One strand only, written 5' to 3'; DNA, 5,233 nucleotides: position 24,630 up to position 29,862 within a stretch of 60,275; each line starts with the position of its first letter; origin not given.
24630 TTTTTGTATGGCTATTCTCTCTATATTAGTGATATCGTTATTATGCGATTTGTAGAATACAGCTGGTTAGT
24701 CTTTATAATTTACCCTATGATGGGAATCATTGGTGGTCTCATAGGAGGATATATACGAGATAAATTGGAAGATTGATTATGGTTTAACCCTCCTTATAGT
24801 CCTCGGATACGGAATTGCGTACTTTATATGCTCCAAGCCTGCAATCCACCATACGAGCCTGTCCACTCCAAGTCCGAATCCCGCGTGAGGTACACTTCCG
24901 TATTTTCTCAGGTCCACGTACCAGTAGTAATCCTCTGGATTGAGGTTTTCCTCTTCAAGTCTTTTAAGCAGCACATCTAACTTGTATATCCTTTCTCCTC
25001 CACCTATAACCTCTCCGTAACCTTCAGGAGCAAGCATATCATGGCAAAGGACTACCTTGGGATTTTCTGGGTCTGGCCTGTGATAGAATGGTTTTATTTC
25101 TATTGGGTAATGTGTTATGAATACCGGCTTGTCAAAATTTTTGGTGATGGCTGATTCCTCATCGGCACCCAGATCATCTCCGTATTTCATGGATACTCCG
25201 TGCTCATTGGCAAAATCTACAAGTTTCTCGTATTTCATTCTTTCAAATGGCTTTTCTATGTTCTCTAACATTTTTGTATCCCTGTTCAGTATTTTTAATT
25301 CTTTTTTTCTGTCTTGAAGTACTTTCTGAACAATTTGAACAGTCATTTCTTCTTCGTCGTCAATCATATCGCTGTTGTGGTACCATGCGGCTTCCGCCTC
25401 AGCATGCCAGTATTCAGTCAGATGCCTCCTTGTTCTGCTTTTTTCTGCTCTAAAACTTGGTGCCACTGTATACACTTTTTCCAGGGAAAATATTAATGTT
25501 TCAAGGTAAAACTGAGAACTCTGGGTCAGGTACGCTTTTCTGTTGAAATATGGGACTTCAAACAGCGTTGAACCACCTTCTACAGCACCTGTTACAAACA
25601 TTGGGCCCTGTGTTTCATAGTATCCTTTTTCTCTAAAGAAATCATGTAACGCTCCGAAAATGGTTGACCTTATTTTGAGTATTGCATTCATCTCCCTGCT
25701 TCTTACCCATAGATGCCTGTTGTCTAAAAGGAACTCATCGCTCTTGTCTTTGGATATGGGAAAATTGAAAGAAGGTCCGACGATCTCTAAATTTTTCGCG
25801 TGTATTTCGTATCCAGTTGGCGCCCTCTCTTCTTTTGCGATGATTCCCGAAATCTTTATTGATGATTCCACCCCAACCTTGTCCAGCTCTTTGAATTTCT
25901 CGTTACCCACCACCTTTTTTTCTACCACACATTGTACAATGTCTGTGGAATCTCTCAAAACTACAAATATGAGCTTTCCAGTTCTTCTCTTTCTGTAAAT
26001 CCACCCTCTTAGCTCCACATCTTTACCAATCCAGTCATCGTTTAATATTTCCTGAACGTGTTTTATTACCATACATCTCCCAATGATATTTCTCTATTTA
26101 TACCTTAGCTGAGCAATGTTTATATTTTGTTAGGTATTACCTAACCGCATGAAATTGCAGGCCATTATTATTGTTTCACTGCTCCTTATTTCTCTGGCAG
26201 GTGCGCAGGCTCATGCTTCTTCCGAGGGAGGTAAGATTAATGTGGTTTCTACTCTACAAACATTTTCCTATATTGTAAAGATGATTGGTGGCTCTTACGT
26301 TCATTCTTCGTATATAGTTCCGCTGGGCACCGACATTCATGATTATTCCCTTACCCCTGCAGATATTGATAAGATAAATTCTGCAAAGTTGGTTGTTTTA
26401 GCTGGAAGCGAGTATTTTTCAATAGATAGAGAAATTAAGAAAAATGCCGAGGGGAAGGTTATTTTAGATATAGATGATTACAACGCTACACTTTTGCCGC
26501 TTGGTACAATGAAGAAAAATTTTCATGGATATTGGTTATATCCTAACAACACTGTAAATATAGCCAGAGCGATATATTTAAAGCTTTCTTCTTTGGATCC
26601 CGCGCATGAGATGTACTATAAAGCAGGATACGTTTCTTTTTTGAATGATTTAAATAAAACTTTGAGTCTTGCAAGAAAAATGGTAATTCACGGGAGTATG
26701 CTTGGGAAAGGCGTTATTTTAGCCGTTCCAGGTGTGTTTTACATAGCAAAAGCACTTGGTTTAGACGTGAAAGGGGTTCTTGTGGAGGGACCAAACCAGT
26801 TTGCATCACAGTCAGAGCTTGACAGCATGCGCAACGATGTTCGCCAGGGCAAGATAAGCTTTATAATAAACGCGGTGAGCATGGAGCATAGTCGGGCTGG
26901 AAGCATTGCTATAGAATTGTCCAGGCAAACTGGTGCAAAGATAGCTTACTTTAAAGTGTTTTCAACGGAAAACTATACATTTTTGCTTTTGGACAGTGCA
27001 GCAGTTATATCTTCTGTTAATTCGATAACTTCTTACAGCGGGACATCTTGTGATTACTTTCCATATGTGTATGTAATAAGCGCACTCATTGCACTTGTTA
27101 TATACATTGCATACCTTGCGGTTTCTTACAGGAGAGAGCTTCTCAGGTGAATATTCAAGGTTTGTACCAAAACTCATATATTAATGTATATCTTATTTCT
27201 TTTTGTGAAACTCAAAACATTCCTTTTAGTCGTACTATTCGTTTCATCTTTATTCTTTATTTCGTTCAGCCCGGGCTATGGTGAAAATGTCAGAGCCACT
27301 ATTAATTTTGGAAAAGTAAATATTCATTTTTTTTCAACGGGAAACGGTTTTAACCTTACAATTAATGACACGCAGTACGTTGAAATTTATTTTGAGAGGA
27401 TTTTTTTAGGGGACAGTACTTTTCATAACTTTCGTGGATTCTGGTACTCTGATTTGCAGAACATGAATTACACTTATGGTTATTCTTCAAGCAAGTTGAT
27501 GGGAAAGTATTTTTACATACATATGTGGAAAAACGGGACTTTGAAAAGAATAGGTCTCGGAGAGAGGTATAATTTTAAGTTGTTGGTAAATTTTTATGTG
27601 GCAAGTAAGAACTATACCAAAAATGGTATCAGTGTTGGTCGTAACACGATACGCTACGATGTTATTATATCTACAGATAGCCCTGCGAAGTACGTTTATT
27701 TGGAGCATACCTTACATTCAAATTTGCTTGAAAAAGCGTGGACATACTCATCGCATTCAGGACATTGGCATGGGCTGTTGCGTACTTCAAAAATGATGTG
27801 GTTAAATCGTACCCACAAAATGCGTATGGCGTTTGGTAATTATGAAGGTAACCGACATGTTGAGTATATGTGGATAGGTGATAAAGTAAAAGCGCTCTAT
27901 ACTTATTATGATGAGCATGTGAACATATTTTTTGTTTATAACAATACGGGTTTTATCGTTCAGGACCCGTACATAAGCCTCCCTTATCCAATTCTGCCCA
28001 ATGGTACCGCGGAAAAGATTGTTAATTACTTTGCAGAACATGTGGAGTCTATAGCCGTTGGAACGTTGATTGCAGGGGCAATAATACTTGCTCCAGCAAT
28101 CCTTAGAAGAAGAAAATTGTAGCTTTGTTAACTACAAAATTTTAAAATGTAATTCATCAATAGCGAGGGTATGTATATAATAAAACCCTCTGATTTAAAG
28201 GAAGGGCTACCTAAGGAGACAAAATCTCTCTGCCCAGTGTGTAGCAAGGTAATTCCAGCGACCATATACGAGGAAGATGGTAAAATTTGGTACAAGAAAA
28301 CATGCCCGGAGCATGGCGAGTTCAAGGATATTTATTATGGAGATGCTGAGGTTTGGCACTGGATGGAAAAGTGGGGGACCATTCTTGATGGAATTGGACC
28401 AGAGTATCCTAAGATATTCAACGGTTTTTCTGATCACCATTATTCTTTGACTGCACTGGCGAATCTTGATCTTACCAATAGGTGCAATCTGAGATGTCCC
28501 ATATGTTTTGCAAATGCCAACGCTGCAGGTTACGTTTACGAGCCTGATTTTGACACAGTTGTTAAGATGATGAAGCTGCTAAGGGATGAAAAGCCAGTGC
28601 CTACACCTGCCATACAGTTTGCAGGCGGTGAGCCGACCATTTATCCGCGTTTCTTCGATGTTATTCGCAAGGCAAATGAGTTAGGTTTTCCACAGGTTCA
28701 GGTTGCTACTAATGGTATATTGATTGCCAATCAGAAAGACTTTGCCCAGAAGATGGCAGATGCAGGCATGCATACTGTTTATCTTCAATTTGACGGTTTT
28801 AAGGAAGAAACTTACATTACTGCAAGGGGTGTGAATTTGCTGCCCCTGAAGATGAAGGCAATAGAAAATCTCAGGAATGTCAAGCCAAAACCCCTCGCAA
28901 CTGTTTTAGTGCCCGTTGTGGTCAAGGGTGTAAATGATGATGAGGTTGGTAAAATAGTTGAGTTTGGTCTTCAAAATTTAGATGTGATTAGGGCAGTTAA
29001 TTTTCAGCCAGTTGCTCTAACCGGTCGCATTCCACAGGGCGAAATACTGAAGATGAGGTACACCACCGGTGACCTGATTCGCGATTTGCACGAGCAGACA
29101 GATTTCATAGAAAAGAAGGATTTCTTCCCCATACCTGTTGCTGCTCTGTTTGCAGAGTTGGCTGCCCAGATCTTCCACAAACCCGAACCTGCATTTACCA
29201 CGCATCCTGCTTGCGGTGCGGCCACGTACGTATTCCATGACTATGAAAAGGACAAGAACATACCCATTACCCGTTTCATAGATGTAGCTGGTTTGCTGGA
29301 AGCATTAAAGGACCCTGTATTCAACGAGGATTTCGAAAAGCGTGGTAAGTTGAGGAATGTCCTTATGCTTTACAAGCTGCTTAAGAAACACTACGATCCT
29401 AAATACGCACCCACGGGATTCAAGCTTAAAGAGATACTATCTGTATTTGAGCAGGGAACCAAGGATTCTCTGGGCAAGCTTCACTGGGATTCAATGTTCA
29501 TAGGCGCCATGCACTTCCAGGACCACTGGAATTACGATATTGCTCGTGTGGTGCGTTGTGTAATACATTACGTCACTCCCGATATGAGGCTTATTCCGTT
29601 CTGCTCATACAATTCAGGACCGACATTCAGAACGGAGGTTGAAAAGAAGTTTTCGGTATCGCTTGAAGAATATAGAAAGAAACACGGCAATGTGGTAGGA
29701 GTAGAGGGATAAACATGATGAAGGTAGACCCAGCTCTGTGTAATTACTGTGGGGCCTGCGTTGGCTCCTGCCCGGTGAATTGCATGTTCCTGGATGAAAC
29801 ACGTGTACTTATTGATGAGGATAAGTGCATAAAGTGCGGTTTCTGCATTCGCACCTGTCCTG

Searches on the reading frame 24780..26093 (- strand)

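Call 61: search_protein_families(library=pfam, proteins=[window:24780-26093:-], max_evalue=0.00001)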
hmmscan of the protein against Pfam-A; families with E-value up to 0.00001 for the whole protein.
window:24780-26093:- (438 aa): 2 families
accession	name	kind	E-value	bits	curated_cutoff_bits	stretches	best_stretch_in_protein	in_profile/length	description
PF00152.25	tRNA-synt_2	-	2.7e-73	247.2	25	1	119-432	2-307/308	tRNA synthetases class II (D, K and N)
PF01336.31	tRNA_anti-codon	-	1.6e-15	57.2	27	1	26-105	1-75/75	OB-fold nucleic acid binding domain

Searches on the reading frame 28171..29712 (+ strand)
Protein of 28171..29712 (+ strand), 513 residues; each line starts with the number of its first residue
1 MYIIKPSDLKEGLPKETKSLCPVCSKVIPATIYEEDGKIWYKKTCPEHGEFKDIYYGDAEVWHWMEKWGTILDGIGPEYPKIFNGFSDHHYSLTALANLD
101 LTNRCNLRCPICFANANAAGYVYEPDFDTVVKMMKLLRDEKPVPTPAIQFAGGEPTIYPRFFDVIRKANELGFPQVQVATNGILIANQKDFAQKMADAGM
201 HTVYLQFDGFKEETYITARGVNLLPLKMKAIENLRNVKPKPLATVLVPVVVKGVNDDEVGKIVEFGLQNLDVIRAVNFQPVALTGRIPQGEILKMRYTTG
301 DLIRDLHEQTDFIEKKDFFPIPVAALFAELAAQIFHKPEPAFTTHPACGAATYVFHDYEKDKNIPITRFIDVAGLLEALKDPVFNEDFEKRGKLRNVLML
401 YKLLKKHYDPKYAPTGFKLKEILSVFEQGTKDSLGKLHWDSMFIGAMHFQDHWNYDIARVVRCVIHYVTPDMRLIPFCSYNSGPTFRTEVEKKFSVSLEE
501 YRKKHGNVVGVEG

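Call 90: search_protein_families(library=pfam, proteins=[window:28171-29712:+], max_evalue=0.00001)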
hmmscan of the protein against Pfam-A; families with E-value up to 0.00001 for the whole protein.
window:28171-29712:+ (513 aa): 2 families
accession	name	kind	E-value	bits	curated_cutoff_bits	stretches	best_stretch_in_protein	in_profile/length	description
PF04055.27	Radical_SAM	-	8.3e-23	81.8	29.5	1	101-265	3-165/166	Radical SAM superfamily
PF23545.1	Zn_ribbon_HMPTM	-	1.3e-21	76.3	27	1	14-56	2-44/45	HMPTM N-terminal zinc ribbon domain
